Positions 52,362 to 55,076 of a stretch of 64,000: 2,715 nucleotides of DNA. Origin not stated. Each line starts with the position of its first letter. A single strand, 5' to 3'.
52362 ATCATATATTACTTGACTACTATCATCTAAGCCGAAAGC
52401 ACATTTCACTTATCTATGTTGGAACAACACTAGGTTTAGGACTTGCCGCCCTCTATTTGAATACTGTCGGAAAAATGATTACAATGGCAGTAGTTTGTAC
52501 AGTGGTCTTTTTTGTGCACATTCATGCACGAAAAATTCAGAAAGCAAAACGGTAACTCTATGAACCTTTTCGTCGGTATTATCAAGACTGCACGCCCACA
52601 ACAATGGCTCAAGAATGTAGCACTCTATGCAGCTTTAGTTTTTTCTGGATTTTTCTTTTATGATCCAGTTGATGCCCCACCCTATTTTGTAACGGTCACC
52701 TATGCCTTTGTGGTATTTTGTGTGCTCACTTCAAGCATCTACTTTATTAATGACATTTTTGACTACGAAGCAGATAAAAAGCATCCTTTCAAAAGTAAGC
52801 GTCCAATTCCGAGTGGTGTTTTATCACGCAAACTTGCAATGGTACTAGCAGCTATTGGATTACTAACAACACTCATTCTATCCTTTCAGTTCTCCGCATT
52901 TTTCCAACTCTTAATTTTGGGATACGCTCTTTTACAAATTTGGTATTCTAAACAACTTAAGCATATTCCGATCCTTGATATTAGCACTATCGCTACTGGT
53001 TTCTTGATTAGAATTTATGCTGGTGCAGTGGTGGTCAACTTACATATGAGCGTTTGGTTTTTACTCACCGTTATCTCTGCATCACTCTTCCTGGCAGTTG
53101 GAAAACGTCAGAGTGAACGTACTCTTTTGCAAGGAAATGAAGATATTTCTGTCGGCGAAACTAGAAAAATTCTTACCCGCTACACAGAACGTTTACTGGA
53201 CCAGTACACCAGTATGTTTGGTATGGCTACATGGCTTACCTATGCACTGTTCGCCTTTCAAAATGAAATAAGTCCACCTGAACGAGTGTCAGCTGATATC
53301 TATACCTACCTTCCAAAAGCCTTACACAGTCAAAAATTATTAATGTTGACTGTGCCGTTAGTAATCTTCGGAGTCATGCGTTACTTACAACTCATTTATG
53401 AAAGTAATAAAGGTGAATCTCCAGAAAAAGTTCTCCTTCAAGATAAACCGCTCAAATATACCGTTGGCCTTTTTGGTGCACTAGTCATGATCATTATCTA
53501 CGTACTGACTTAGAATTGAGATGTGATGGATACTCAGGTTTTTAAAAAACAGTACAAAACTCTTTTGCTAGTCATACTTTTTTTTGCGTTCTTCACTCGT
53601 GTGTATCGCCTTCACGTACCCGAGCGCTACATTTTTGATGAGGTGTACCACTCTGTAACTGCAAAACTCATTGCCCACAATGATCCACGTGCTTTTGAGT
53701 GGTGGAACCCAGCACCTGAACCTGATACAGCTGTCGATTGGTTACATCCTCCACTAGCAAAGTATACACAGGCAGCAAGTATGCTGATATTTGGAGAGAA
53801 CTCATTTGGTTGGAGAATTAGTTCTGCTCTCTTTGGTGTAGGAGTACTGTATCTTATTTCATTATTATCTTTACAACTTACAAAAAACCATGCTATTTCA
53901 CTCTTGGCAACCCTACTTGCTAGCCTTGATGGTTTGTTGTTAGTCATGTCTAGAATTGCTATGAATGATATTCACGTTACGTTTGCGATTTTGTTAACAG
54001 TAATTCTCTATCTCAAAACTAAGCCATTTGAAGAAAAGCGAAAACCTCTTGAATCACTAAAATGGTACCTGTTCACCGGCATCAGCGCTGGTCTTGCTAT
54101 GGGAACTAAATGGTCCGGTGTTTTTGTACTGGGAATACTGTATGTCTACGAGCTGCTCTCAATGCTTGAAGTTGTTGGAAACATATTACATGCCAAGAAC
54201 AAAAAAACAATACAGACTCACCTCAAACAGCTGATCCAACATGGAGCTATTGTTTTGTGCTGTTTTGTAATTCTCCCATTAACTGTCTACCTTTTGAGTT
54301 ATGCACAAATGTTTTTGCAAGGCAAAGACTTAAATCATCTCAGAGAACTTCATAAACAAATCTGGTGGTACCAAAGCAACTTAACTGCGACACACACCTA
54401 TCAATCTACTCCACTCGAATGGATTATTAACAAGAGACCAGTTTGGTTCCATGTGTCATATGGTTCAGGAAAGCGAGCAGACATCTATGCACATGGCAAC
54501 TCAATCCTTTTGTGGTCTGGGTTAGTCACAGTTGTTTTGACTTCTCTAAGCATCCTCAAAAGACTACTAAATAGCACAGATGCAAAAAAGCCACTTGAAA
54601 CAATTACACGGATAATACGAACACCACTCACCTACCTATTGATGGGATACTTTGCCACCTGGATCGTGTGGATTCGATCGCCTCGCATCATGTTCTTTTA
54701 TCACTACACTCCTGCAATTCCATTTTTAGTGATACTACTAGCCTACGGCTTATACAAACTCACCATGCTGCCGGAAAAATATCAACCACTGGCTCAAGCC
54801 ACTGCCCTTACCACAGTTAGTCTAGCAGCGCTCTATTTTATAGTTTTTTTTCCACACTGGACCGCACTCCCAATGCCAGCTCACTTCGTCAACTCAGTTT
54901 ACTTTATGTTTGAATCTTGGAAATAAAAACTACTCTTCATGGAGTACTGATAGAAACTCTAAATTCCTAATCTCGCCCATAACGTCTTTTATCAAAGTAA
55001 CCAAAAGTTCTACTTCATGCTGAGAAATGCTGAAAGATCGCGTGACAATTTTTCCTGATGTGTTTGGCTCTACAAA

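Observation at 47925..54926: Envelope glycosylation locus pairing a DPPR-synthase-like UbiA enzyme with a WecA-type initiator, a QxxRW processive GT2 and two GT-C transferases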

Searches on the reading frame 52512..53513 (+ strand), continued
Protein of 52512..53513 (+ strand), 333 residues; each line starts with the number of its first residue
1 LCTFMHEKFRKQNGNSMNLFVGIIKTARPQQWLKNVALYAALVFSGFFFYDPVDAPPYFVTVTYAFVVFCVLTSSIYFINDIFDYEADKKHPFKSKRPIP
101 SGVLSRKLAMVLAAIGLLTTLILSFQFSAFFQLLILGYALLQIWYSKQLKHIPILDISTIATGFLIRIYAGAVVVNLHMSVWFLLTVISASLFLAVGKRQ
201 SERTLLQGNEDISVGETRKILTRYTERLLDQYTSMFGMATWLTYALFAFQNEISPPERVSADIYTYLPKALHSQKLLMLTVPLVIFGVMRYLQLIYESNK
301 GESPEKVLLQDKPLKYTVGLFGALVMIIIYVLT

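Call 80: get_annotated_region(hit=H5, flank=20000)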
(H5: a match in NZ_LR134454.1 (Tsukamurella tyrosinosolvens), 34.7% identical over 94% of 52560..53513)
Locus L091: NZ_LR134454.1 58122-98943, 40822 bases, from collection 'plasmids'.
description: Tsukamurella tyrosinosolvens strain NCTC13231 plasmid 12, complete sequence
organism: Tsukamurella tyrosinosolvens (NCBI taxid 57704)
taxonomy: Bacteria; Actinomycetota; Actinomycetes; Mycobacteriales; Tsukamurellaceae; Tsukamurella; Tsukamurella tyrosinosolvens
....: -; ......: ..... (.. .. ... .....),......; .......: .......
typing (MOB-suite, as given by PLSDB): non-mobilizable
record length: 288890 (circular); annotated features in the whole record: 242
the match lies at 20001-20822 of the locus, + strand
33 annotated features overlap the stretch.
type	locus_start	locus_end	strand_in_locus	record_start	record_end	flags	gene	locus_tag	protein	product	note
CDS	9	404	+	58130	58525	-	-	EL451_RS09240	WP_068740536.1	hypothetical protein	-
CDS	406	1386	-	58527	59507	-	-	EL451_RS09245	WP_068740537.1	hypothetical protein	-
CDS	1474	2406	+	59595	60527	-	pheA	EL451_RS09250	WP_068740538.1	prephenate dehydratase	GO:0009094 - L-phenylalanine biosynthetic process [Evidence IEA]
CDS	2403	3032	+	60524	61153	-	-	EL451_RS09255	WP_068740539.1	histidine phosphatase family protein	-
CDS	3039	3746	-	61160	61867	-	deoD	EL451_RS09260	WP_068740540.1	purine-nucleoside phosphorylase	GO:0043096 - purine nucleobase salvage [Evidence IEA]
CDS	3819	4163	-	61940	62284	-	-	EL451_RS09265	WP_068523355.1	metallopeptidase family protein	-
CDS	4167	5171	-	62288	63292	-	-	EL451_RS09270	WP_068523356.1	septum formation family protein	-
CDS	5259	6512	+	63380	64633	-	serS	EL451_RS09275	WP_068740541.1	serine--tRNA ligase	GO:0006434 - seryl-tRNA aminoacylation [Evidence IEA]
CDS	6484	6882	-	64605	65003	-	-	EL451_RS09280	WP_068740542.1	MerR family transcriptional regulator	GO:0006355 - regulation of DNA-templated transcription [Evidence IEA]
CDS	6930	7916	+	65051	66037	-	-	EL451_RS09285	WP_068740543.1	MBL fold metallo-hydrolase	-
CDS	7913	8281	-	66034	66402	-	-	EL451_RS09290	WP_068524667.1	hypothetical protein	-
CDS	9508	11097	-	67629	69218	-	-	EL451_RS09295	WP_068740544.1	MBL fold metallo-hydrolase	-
CDS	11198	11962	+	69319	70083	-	-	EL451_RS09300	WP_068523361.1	lysophospholipid acyltransferase family protein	-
CDS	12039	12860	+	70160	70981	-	-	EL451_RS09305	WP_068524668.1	HAD family hydrolase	-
CDS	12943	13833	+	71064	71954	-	-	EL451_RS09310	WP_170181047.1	DUF559 domain-containing protein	-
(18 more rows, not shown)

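Call 81: search_solved_structures(query=L091:22860-24254:+, max_evalue=0.00001)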
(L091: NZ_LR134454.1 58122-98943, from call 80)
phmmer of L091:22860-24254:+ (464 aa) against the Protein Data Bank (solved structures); distinct sequences matched with E-value up to 0.00001: 19.
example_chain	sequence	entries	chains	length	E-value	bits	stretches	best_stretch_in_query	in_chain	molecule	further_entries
6lpn_A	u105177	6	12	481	1.2e-61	212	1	6-451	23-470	D-2-hydroxyglutarate dehydrogenase, mitochondrial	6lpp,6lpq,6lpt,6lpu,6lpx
3pm9_A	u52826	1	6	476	1.3e-61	211.9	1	10-452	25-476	Putative oxidoreductase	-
8jdc_A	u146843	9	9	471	2.9e-51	177.8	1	36-451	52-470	Probable D-lactate dehydrogenase, mitochondrial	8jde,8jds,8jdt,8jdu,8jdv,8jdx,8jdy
8jdb_A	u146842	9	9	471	1.1e-49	172.6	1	36-451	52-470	Probable D-lactate dehydrogenase, mitochondrial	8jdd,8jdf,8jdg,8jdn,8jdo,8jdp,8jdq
7qh2_C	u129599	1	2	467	1.2e-41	146.1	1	30-450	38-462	Lactate dehydrogenase (NAD(+),ferredoxin) subunit LctD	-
9qgz_A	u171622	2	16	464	4.4e-40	140.9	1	10-451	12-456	Glycolate oxidase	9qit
4bby_A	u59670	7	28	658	3.3e-21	78.7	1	33-230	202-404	ALKYLDIHYDROXYACETONEPHOSPHATE SYNTHASE, PEROXISOMAL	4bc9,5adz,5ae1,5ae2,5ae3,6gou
4bca_A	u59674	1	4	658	3.3e-21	78.7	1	33-230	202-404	ALKYLDIHYDROXYACETONEPHOSPHATE SYNTHASE, PEROXISOMAL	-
4bc7_A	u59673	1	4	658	3.3e-21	78.7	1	33-230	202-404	ALKYLDIHYDROXYACETONEPHOSPHATE SYNTHASE, PEROXISOMAL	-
2uuu_A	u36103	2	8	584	1e-16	63.9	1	31-236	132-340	ALKYLDIHYDROXYACETONEPHOSPHATE SYNTHASE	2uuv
6v42_A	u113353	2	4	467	6e-16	61.4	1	39-241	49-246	FAD/FMN-containing dehydrogenase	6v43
8s7s_A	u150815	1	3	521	9.6e-07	31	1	37-237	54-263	Oxidoreductase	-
8s7t_A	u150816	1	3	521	3.7e-06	29.1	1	37-237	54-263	Oxidoreductase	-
1hsk_A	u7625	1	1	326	4.6e-06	28.8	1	39-145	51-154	UDP-N-ACETYLENOLPYRUVOYLGLUCOSAMINE REDUCTASE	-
8s7r_A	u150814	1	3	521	4.8e-06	28.7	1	37-237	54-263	Oxidoreductase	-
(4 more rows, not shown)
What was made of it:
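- Tried and rejected: The 'FAD-binding oxidoreductase' beside aftB in Tsukamurella turned out to be D-2-hydroxyglutarate-dehydrogenase-like, so I dropped that route (calls 80, 81).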

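Call 82: get_annotated_region(hit=H9, flank=7000)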
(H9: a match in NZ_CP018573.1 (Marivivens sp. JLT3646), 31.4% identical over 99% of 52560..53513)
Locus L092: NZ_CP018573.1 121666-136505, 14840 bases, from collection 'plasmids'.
description: Marivivens sp. JLT3646 plasmid unnamed, complete sequence
organism: Marivivens sp. JLT3646 (NCBI taxid 1920883)
taxonomy: Bacteria; Pseudomonadota; Alphaproteobacteria; Rhodobacterales; Paracoccaceae; Marivivens; Marivivens sp. JLT3646
host: -; source: cell culture,shallow-sea hydrothermal system; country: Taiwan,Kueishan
typing (MOB-suite, as given by PLSDB): non-mobilizable
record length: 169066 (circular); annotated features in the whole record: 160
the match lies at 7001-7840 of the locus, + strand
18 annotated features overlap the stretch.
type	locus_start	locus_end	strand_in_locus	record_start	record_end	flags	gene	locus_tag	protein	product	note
CDS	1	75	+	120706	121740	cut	gmd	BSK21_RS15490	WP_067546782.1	GDP-mannose 4,6-dehydratase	GO:0000271 - polysaccharide biosynthetic process [Evidence IEA]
CDS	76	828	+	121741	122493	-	-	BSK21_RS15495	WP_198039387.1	hypothetical protein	-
CDS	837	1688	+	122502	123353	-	-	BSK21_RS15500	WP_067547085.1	GDP-mannose 4,6-dehydratase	-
CDS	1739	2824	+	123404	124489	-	-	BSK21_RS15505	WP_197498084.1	glycosyltransferase family 1 protein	-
CDS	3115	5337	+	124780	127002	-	-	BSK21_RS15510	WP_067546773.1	hypothetical protein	-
CDS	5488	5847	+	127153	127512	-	-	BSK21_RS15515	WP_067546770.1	EamA family transporter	-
CDS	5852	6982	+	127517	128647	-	-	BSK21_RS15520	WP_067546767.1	glycosyltransferase family 4 protein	-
CDS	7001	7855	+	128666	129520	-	-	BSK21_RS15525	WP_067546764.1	decaprenyl-phosphate phosphoribosyltransferase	-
CDS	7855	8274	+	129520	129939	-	-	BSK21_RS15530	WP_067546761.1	divergent PAP2 family protein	-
CDS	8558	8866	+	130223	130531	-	-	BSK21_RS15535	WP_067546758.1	hypothetical protein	-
CDS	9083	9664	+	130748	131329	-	-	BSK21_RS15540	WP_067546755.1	hypothetical protein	-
CDS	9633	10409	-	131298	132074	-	-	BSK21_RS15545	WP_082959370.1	LuxR family transcriptional regulator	-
CDS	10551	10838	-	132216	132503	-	-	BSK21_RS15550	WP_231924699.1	H-NS histone family protein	-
CDS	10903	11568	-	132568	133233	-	-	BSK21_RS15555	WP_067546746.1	tyrosine-type recombinase/integrase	GO:0015074 - DNA integration [Evidence IEA]; GO:0006310 - DNA recombination [Evidence IEA]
CDS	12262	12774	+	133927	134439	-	-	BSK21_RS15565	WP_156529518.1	hypothetical protein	-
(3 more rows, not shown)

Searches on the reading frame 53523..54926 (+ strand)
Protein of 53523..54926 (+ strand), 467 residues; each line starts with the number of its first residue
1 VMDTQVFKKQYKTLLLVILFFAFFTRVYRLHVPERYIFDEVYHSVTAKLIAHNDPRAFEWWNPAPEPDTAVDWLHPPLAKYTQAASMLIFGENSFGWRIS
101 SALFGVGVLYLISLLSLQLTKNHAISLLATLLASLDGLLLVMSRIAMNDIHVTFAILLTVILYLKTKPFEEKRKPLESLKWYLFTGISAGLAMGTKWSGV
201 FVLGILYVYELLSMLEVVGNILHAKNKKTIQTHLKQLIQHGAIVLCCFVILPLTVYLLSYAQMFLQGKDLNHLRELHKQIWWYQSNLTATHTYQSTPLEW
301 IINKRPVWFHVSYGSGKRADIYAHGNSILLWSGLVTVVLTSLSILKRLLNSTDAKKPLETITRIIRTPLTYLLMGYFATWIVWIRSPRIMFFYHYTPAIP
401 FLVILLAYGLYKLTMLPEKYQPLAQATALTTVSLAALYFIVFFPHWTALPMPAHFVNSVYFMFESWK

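Call 3: search_protein_families(library=pfam, proteins=[window:53523-54926:+], max_evalue=0.01)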
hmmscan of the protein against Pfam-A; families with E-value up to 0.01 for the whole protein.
window:53523-54926:+ (467 aa): 3 families
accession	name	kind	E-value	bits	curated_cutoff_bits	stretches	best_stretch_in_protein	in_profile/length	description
PF02366.24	PMT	-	1e-26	94.4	22.7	1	78-260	65-237/245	Dolichyl-phosphate-mannose-protein mannosyltransferase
PF16192.10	PMT_4TMC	-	1.5e-22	80.6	32.4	1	272-456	4-193/202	C-terminal four TMM region of protein-O-mannosyltransferase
PF13231.12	PMT_2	-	9.6e-12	45.8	26.1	1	75-213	2-132/160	Dolichyl-phosphate-mannose-protein mannosyltransferase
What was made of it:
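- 53526..54926 (+): g6: PMT-family GT-C glycosyltransferase (no MIR domain); an accessory member, present after g5 in 42/69 loci. PF02366 scores 94.4 bits and PF16192 scores 80.6 bits (call 3).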

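Call 4: search_protein_families(library=ncbifam, proteins=[window:53523-54926:+], max_evalue=0.01)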
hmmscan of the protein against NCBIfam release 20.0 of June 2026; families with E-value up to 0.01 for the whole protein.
window:53523-54926:+ (467 aa): 2 families
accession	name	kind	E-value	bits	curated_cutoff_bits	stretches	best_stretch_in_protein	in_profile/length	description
NF058602.1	PrMnsylTfPmt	equivalog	6.7e-25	87.9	800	1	74-265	98-300/530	protein O-mannosyltransferase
TIGR03663.1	TIGR03663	subfamily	5.2e-11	42.2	126.25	1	74-291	50-254/435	flippase activity-associated protein Agl23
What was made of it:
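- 53526..54926 (+): It is not an ortholog of actinobacterial Pmt (NF058602 scores 87.9 against 800, call 4).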

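Call 11: find_encoding_contigs(protein=window:53523-54926:+, flank=10000, max_places=6)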
Protein window:53523-54926:+ (467 aa): no gene with exactly this product is on record in the collection.
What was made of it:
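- Tried and rejected: A look-up of g6 by exact sequence failed because of the GTG start (call 11).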

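Call 41: search_solved_structures(query=window:53526-54926:+, max_evalue=0.01, show_alignments=1)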
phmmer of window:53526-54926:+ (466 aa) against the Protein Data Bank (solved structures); distinct sequences matched with E-value up to 0.01: 2.
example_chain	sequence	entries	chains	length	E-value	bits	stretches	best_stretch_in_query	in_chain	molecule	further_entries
6p25_A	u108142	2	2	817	9.6e-13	50.8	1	270-443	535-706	Dolichyl-phosphate-mannose--protein mannosyltransferase 1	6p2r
9i5k_A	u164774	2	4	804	5.5e-08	35.1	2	273-417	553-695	Dolichyl-phosphate-mannose--protein mannosyltransferase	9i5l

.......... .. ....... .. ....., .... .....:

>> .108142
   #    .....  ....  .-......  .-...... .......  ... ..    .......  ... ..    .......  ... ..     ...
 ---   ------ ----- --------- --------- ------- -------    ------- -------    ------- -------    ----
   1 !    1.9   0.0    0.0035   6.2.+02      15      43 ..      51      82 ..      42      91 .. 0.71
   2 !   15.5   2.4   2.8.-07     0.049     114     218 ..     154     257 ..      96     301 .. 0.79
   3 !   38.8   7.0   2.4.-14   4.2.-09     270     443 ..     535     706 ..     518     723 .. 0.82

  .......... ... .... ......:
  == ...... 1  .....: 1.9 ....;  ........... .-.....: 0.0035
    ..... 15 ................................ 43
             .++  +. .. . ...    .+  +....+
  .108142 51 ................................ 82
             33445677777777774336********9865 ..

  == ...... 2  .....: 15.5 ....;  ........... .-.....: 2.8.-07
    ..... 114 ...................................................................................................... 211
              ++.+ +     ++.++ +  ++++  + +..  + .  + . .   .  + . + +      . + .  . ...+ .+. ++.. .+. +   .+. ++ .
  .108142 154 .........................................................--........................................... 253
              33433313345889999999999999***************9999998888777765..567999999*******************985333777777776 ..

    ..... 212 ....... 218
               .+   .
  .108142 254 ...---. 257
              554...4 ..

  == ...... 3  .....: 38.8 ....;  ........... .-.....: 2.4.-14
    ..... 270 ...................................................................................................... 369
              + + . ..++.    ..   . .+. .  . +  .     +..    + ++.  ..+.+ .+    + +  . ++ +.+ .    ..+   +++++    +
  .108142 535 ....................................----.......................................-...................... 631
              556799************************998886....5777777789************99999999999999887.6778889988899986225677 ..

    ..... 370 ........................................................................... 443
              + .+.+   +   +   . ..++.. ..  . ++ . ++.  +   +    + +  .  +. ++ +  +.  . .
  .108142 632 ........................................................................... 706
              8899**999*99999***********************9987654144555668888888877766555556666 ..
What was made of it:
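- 53526..54926 (+): The PDB hit is yeast Pmt1 at E 1e-12 (call 41).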
